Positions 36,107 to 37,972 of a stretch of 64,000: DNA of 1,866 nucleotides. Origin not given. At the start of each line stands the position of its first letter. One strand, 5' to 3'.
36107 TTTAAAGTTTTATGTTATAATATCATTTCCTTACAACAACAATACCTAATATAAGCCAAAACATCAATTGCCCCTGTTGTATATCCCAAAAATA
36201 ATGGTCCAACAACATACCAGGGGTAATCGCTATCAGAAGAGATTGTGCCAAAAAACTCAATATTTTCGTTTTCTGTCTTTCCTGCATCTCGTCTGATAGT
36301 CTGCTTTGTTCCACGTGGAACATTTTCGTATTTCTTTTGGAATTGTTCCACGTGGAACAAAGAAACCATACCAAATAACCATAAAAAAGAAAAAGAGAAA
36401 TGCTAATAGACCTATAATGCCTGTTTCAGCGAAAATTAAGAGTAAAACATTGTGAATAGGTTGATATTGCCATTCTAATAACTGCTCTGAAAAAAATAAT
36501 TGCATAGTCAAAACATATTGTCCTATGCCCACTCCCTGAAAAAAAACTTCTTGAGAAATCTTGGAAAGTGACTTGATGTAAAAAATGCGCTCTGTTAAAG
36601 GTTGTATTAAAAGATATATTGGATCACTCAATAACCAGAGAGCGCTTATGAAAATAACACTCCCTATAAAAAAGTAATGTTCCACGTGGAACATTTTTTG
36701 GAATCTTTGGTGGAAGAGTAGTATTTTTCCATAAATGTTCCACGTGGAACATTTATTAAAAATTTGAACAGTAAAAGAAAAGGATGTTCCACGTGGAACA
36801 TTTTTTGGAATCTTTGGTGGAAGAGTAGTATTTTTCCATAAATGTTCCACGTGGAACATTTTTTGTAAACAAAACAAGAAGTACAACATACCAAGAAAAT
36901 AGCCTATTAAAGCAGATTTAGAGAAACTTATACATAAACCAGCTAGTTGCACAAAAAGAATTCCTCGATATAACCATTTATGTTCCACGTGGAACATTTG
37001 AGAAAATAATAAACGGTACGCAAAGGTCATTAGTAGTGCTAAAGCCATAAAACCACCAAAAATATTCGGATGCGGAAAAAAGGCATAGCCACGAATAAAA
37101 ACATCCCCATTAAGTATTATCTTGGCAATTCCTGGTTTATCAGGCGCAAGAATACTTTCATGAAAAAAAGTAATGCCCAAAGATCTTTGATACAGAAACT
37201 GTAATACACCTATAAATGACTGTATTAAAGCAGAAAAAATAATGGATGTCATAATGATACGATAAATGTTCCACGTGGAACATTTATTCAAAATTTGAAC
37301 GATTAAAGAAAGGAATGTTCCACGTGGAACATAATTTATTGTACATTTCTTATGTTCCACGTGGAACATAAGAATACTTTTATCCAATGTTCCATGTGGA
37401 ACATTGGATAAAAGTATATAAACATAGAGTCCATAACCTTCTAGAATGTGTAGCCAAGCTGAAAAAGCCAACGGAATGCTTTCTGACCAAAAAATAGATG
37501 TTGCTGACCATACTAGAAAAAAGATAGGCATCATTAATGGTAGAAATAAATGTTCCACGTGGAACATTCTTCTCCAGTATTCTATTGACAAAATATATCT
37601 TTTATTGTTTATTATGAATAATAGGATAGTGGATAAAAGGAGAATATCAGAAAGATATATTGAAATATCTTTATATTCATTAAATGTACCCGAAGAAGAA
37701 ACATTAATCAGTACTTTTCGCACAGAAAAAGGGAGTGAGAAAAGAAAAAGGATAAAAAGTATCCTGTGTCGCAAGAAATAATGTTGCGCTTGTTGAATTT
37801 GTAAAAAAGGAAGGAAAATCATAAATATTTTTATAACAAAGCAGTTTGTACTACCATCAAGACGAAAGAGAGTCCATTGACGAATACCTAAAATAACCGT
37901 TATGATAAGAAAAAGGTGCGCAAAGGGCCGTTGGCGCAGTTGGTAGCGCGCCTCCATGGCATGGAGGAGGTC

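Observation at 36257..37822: O-antigen-ligase-family ORF invaded by at least 12 copies of a perfect 18-20 bp palindrome that remain in frame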

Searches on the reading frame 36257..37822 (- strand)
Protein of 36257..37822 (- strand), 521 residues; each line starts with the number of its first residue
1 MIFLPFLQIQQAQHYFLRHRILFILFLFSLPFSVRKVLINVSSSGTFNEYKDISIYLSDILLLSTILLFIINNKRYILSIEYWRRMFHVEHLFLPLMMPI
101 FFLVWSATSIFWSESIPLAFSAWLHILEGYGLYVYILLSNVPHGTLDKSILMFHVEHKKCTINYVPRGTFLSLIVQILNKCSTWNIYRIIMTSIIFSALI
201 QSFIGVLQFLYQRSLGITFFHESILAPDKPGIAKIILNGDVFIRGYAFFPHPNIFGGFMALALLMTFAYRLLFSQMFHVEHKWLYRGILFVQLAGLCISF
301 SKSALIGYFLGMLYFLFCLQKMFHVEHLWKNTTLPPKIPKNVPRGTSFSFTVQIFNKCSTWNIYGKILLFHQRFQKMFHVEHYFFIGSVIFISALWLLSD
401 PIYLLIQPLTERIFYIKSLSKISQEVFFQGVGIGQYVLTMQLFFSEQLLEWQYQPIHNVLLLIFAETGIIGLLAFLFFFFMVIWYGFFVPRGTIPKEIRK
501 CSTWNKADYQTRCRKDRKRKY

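Call 7: search_protein_families(library=pfam, proteins=[window:36257-37822:-], max_evalue=0.01)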
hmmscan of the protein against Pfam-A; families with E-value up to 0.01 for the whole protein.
window:36257-37822:- (521 aa): 1 family
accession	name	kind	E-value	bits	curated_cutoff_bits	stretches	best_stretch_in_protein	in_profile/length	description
PF04932.20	Wzy_C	-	6.2e-06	26.5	31.7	1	410-476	82-149/149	O-Antigen ligase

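Call 14: find_homologous_proteins(query=window:36257-37822:-)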
Query window:36257-37822:- (521 aa): 428 proteins with E <= 0.001 among 8000 candidates; the best 120 are listed.
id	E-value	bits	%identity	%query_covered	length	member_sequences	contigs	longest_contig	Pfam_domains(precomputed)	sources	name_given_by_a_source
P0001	0.0e+0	1170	100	100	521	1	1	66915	PF04932.21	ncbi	ncbi:MAG: hypothetical protein ACSLEX_00620 [Minisyncoccota bacterium]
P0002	7.5e-150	519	51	97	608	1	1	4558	-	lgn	-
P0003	1.3e-146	508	51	93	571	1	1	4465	-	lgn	-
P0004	1.5e-145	505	50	95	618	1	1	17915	-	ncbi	ncbi:MAG: hypothetical protein WAW00_01985, partial [Candidatus Moraniibacteriota bacterium]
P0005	1.4e-144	501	51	96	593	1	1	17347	-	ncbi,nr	ncbi:MAG: hypothetical protein Q8Q10_02905 [bacterium]|nr:hypothetical protein [bacterium]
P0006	4.6e-143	496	41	96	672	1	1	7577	-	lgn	-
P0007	1.4e-142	495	46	96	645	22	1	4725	-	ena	-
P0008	3.2e-137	477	42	95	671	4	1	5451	PF04932.21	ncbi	ncbi:MAG: O-antigen ligase family protein [Patescibacteria group bacterium]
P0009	1.9e-135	471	44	96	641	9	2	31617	PF04932.21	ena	-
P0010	7.9e-135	469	47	93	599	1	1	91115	PF04932.21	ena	-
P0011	1.4e-130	455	46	98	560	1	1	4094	-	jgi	jgi:hypothetical protein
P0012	6.5e-130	453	50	93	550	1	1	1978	-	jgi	jgi:O-Antigen ligase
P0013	8.3e-129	449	44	94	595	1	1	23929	PF04932.21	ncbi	-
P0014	2.7e-126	441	47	62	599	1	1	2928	-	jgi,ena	-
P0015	8.1e-124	433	46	94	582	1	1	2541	-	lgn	-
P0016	1.1e-120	423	46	95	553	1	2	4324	PF04932.21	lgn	-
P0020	3.7e-110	388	42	96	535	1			PF04932.21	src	-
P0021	6.5e-107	377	44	93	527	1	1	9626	PF04932.21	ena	-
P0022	2.2e-106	375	43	89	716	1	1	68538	PF04932.21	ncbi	-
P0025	3.0e-105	372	45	95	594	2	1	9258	PF04932.21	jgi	-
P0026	2.0e-103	366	43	91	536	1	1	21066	PF04932.21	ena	-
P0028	4.1e-101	358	40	91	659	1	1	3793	PF04932.21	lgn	-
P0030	3.1e-96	342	40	91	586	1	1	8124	PF04932.21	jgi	jgi:hypothetical protein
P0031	9.9e-96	340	43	97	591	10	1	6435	PF04932.21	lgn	-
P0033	1.9e-93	333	42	97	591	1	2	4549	PF04932.21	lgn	-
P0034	3.3e-93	332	37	92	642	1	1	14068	PF04932.21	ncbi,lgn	-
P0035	1.4e-92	330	35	91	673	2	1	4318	PF04932.21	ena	-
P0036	5.2e-91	325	41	91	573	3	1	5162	PF04932.21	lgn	-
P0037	6.4e-91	324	41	91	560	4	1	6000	PF04932.21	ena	-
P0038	4.7e-88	315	38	94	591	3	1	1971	PF04932.21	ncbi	-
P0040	2.4e-84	303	36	96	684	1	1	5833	PF04932.21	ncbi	-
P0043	3.7e-81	292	42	63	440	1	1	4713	PF04932.21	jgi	jgi:hypothetical protein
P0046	2.1e-80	289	39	93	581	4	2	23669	PF04932.21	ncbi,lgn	-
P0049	1.7e-77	280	41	61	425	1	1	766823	-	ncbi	ncbi:MAG: hypothetical protein WAV46_01595 [Candidatus Moraniibacteriota bacterium]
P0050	2.0e-77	280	37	91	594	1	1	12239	PF04932.21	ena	-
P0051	1.3e-76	277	39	84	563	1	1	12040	PF04932.21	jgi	jgi:hypothetical protein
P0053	7.2e-75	271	38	69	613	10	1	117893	PF04932.21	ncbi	-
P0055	1.1e-72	264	42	67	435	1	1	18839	PF04932.21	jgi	jgi:O-antigen ligase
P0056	6.1e-72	262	48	55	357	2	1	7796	PF04932.21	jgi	jgi:hypothetical protein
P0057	1.5e-71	260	34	92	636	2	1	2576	PF04932.21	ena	-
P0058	6.7e-71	258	36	89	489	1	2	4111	PF04932.21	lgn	-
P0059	3.2e-70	256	35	88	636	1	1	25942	PF04932.21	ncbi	-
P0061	3.7e-66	243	37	86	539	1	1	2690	PF04932.21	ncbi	-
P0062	9.2e-66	241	35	88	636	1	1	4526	PF04932.21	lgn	-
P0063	1.8e-63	234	38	79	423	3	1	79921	PF04932.21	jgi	-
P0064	2.5e-61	227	33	88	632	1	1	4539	PF04932.21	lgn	-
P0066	4.7e-60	222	38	57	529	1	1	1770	PF04932.21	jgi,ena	-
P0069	9.0e-58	215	36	90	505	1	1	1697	PF04932.21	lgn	-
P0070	1.3e-54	204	35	50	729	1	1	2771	PF04932.21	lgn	-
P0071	1.0e-53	201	32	93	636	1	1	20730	PF04932.21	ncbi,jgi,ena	-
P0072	1.0e-52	198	31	94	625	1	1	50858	PF04932.21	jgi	jgi:hypothetical protein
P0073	2.2e-52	197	32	93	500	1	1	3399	PF04932.21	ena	-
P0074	2.3e-52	197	35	89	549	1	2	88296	PF04932.21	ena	-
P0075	2.5e-52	197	32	94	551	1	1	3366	PF04932.21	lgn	-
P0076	4.6e-52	196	34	91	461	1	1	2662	PF04932.21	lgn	-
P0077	1.2e-51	195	32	95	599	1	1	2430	PF04932.21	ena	-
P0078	1.2e-51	195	33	93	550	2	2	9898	PF04932.21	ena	-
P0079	1.3e-51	194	31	89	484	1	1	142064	PF04932.21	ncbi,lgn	-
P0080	1.7e-51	194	30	94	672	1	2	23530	PF04932.21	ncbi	-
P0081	1.9e-51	194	45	55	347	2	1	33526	PF04932.21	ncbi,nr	ncbi:MAG: hypothetical protein KBD65_00360 [Candidatus Moranbacteria bacterium]|nr:hypothetical prot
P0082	3.0e-51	193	34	88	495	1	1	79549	PF04932.21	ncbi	-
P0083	1.3e-50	191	37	45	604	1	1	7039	PF04932.21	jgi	jgi:hypothetical protein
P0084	1.4e-50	191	34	86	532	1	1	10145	PF04932.21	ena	-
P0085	4.5e-50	189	32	88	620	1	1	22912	PF04932.21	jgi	-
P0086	6.0e-50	189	34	91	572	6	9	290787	PF04932.21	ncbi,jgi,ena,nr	ncbi:MAG TPA: hypothetical protein DEA89_02510 [Candidatus Moranbacteria bacterium]|nr:hypothetical 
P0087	1.2e-49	188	33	95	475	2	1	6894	PF04932.21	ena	-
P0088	1.4e-49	188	32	93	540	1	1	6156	PF04932.21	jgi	-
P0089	1.8e-49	187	30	93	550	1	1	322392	PF04932.21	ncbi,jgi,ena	ncbi:MAG: O-antigen ligase family protein [Parcubacteria group bacterium]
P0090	3.3e-49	187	38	50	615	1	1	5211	PF04932.21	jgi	jgi:hypothetical protein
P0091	3.4e-49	187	33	98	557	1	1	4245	PF04932.21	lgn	-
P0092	4.1e-49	186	32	94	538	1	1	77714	PF04932.21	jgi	-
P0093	4.4e-49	186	33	85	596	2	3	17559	PF04932.21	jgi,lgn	-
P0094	5.9e-49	186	34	88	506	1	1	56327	PF04932.21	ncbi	-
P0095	7.4e-49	185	33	63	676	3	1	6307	PF04932.21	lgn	-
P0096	1.2e-48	185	30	93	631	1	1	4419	PF04932.21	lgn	-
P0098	1.3e-48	185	32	92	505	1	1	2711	PF04932.21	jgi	jgi:hypothetical protein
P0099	1.6e-48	184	30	89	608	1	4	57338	PF04932.21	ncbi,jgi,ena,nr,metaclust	ncbi:MAG: hypothetical protein US30_C0012G0051 [Candidatus Moranbacteria bacterium GW2011_GWF2_36_83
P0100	2.3e-48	184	31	64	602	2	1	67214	PF04932.21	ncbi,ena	-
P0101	2.4e-48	184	33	90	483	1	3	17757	PF04932.21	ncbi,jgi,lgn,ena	-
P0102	2.8e-48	184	32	92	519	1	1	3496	PF04932.21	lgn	-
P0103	2.9e-48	183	32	89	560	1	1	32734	PF04932.21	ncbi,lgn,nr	ncbi:O-antigen ligase domain-containing protein [Patescibacteria group bacterium]|nr:MAG: O-antigen 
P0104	5.5e-48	183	34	85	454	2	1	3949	PF04932.21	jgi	jgi:hypothetical protein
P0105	5.8e-48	182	30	89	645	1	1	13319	PF04932.21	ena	-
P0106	6.9e-48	182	30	91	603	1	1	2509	PF04932.21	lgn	-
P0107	8.6e-48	182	30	92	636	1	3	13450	PF04932.21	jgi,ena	-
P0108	1.0e-47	182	33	87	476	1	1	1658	PF04932.21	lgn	-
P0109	1.2e-47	181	31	92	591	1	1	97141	PF04932.21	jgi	jgi:hypothetical protein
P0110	2.4e-47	180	31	94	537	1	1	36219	PF04932.21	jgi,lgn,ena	-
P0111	2.5e-47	180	34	91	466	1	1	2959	PF04932.21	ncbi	-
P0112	2.6e-47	180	34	92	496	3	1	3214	PF04932.21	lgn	-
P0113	4.3e-47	180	32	92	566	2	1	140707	PF04932.21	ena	-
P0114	5.2e-47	179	32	87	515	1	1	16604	PF04932.21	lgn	-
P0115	8.8e-47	179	33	85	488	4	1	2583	PF04932.21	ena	-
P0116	1.0e-46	178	32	90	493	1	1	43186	PF04932.21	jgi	jgi:hypothetical protein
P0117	1.2e-46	178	32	94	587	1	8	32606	PF04932.21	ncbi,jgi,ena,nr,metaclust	ncbi:MAG: hypothetical protein US70_C0014G0012 [Parcubacteria group bacterium GW2011_GWD2_38_11]|nr:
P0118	1.2e-46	178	33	56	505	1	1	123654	PF04932.21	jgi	jgi:O-antigen ligase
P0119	1.6e-46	178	33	86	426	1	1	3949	PF04932.21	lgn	-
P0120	1.7e-46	178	29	95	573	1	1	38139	PF04932.21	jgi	jgi:hypothetical protein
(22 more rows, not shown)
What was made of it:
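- On Wzy_C / O-antigen ligase family (host protein): Many homologs carry a precomputed PF04932 hit (call 14).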

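Call 21: find_encoding_contigs(protein=P0049, flank=10000, max_places=2)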
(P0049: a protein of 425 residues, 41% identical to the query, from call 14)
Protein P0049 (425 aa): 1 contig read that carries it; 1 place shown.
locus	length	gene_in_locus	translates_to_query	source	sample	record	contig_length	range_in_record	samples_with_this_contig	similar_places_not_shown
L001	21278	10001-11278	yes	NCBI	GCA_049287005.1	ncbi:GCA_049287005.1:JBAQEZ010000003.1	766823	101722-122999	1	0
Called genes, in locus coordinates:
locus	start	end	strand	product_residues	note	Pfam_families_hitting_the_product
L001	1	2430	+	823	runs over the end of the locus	PF14022:DUF4238 (faint), PF02810:SEC-C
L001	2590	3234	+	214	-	-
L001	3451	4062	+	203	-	PF00702:Hydrolase, PF13419:HAD_2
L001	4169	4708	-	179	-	-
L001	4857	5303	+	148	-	PF07884:VKOR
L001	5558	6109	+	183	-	PF06725:3D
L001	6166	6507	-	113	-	-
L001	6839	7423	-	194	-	PF03167:UDG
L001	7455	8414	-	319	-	PF01368:DHH, PF02272:DHHA1 (weak)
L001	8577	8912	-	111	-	PF02033:RBFA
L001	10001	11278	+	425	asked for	-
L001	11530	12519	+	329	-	PF18884:TSP3_bac (weak)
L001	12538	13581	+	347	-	-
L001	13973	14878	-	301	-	-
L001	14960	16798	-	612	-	PF06480:FtsH_ext, PF00004:AAA, PF07728:AAA_5 (weak), PF17862:AAA_lid_3, PF01434:Peptidase_M41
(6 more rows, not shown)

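Call 22: find_encoding_contigs(protein=P0010, flank=10000, max_places=2)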
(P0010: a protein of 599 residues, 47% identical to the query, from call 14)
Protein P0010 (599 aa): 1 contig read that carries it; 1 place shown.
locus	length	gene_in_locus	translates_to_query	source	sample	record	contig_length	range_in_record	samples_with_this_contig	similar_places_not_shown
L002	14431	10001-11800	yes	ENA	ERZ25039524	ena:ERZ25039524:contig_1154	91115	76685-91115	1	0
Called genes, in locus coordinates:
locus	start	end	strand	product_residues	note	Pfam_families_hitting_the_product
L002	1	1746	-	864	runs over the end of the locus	PF03477:ATP-cone, PF00317:Ribonuc_red_lgN, PF02867:Ribonuc_red_lgC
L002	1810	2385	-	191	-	PF02777:Sod_Fe_C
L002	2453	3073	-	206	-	PF00578:AhpC-TSA, PF08534:Redoxin, PF10417:1-cysPrx_C (weak)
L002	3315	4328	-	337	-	PF00389:2-Hacid_dh, PF02826:2-Hacid_dh_C, PF01262:AlaDh_PNT_C (weak), PF03446:NAD_binding_2 (weak)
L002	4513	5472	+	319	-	PF00849:PseudoU_synth_2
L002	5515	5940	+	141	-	PF01245:Ribosomal_L19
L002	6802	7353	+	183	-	PF06725:3D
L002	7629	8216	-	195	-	PF03167:UDG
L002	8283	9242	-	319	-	PF01368:DHH, PF02272:DHHA1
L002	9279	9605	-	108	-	PF02033:RBFA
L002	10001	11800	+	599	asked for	PF04932:Wzy_C (weak)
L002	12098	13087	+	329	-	PF18884:TSP3_bac (faint)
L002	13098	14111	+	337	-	-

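Call 46: find_encoding_contigs(protein=P0089, flank=10000, max_places=1)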
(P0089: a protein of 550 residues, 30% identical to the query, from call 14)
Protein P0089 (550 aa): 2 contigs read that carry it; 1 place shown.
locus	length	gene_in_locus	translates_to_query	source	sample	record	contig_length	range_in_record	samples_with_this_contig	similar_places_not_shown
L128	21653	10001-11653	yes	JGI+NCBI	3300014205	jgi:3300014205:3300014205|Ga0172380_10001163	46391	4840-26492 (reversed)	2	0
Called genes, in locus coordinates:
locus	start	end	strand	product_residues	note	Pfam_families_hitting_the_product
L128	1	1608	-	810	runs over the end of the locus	PF00294:PfkB, PF05221:AdoHcyase, PF00670:AdoHcyase_NAD, PF02826:2-Hacid_dh_C, PF07991:KARI_N (weak)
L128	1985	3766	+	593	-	-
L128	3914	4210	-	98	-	PF01035:DNA_binding_1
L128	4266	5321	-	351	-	PF13404:HTH_AsnC-type (weak), PF13412:HTH_24 (weak)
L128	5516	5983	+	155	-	-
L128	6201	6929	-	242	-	PF01978:TrmB, PF03965:Penicillinase_R (weak)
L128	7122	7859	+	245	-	PF02353:CMAS, PF03848:TehB (weak), PF13489:Methyltransf_23, PF05175:MTS, PF13847:Methyltransf_31, PF08241:Methyltransf_11, PF08242:Methyltransf_12, PF13649:Methyltransf_25, +1 more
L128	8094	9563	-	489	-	PF01743:PolyA_pol, PF12627:PolyA_pol_RNAbd, PF01966:HD, PF13735:tRNA_NucTran2_2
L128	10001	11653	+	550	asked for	PF04932:Wzy_C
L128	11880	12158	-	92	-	-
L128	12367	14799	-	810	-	PF00521:DNA_topoisoIV, PF03989:DNA_gyraseA_C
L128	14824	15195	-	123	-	-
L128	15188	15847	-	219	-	PF13483:Lactamase_B_3, PF12706:Lactamase_B_2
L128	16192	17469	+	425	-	PF00575:S1 (weak), PF23459:S1_RRP5 (faint), PF21710:Spt6_S1 (faint), PF00575:S1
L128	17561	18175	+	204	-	PF13189:Cytidylate_kin2, PF13207:AAA_17, PF13238:AAA_18, PF02224:Cytidylate_kin (weak)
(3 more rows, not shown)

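Call 47: find_encoding_contigs(protein=P0086, flank=10000, max_places=1)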
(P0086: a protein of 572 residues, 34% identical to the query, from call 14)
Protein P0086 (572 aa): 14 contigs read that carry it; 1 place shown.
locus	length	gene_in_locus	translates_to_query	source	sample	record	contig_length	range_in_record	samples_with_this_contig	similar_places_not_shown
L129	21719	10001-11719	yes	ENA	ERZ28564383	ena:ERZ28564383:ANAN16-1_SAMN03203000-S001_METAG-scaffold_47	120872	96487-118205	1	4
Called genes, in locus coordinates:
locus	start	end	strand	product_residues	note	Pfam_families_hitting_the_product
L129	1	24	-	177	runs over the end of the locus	PF06725:3D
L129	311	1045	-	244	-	PF04402:SIMPL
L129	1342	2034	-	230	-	PF04218:CENP-B_N (faint)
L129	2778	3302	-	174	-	PF01245:Ribosomal_L19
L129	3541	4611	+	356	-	PF00348:polyprenyl_synt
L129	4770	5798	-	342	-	PF01479:S4, PF00849:PseudoU_synth_2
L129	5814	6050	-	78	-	PF01541:GIY-YIG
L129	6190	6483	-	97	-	-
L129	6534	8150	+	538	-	PF01040:UbiA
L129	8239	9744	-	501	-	PF01743:PolyA_pol, PF12627:PolyA_pol_RNAbd, PF01966:HD, PF13735:tRNA_NucTran2_2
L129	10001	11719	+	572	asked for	PF04932:Wzy_C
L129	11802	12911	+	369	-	PF01757:Acyl_transf_3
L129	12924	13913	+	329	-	PF18884:TSP3_bac (faint)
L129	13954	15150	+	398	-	-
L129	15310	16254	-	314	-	-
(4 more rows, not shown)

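Call 48: find_encoding_contigs(protein=P0053, flank=10000, max_places=1)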
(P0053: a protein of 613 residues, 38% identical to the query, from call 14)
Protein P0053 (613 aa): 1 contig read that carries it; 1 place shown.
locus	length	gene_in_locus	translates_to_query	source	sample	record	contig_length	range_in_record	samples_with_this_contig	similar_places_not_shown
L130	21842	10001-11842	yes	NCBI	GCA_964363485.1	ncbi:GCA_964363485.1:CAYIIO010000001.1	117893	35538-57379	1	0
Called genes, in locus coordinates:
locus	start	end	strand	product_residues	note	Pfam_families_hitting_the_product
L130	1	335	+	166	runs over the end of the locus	PF01245:Ribosomal_L19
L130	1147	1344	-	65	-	-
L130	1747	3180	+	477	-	PF13173:AAA_14, PF13635:DUF4143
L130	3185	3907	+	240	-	-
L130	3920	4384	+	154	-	PF01243:PNPOx_N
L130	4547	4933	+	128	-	PF00072:Response_reg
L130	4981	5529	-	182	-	PF13539:Peptidase_M15_4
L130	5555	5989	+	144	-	-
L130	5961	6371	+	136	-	PF18916:Lycopene_cyc (weak)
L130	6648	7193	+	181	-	PF06725:3D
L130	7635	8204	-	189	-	PF03167:UDG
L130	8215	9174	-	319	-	PF01368:DHH, PF02272:DHHA1 (weak)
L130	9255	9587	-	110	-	PF02033:RBFA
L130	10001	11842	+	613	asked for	PF04932:Wzy_C (weak)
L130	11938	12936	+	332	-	PF18884:TSP3_bac (weak)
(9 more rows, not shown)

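Call 59: find_encoding_contigs(protein=P0120, flank=10000, max_places=1)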
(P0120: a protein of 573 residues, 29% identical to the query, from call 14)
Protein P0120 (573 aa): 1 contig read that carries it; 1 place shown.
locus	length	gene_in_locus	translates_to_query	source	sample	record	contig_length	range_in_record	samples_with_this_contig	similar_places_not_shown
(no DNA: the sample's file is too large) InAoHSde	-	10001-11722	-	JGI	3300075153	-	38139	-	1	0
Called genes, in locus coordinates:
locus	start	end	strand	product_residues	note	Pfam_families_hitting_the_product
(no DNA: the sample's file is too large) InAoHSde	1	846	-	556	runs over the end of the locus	PF01268:FTHFS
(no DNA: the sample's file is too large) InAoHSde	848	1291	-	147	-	PF01894:YjbQ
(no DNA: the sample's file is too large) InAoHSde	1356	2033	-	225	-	-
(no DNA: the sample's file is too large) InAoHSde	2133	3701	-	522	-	PF01743:PolyA_pol, PF12627:PolyA_pol_RNAbd, PF01966:HD, PF13735:tRNA_NucTran2_2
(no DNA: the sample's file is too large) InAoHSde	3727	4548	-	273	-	PF01978:TrmB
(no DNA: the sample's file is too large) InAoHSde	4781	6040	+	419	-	-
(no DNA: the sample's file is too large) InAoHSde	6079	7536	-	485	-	PF01554:MatE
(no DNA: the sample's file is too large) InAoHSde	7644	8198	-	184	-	-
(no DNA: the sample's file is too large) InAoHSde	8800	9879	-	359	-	PF03060:NMO, PF00478:IMPDH (faint)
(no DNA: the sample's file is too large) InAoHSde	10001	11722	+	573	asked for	PF04932:Wzy_C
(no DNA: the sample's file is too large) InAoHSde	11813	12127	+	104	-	-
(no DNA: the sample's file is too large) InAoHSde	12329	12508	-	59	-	-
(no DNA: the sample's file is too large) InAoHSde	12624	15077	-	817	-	PF00521:DNA_topoisoIV, PF03989:DNA_gyraseA_C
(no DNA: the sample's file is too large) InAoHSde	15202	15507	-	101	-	-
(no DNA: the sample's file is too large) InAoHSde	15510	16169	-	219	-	PF13483:Lactamase_B_3, PF12706:Lactamase_B_2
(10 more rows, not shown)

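Call 60: find_encoding_contigs(protein=P0079, flank=10000, max_places=1)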
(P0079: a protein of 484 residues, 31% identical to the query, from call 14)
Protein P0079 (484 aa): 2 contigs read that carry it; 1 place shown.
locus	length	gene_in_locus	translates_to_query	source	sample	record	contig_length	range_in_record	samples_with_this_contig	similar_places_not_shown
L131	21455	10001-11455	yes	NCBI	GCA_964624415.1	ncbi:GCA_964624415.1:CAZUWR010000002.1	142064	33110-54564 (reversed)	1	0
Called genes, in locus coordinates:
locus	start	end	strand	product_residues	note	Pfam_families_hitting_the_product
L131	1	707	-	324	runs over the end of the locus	PF03990:DUF348 (weak), PF07501:G5, PF03330:DPBB_1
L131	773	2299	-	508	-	PF05362:Lon_C, PF13541:ChlI, PF00493:MCM (weak), PF00158:Sigma54_activat (faint), PF01078:Mg_chelatase, PF07728:AAA_5, PF13335:Mg_chelatase_C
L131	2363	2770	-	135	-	PF01252:Peptidase_A8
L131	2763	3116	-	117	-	PF01258:zf-dskA_traR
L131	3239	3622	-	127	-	PF08378:NERD (weak), PF02021:UPF0102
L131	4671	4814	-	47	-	-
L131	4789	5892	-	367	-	-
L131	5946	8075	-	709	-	PF01138:RNase_PH, PF03725:RNase_PH_C, PF03726:PNPase, PF01138:RNase_PH, PF00013:KH_1, PF00575:S1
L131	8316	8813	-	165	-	PF01936:NYN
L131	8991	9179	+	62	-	-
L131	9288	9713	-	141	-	PF01047:MarR (weak), PF12802:MarR_2 (weak)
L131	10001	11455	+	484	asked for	PF04932:Wzy_C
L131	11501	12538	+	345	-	PF18884:TSP3_bac (weak)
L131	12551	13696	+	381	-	-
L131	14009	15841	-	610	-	PF06480:FtsH_ext, PF00004:AAA, PF07728:AAA_5 (faint), PF17862:AAA_lid_3, PF01434:Peptidase_M41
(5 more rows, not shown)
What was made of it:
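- Synteny is conserved (calls 21, 22, 46-48, 60).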
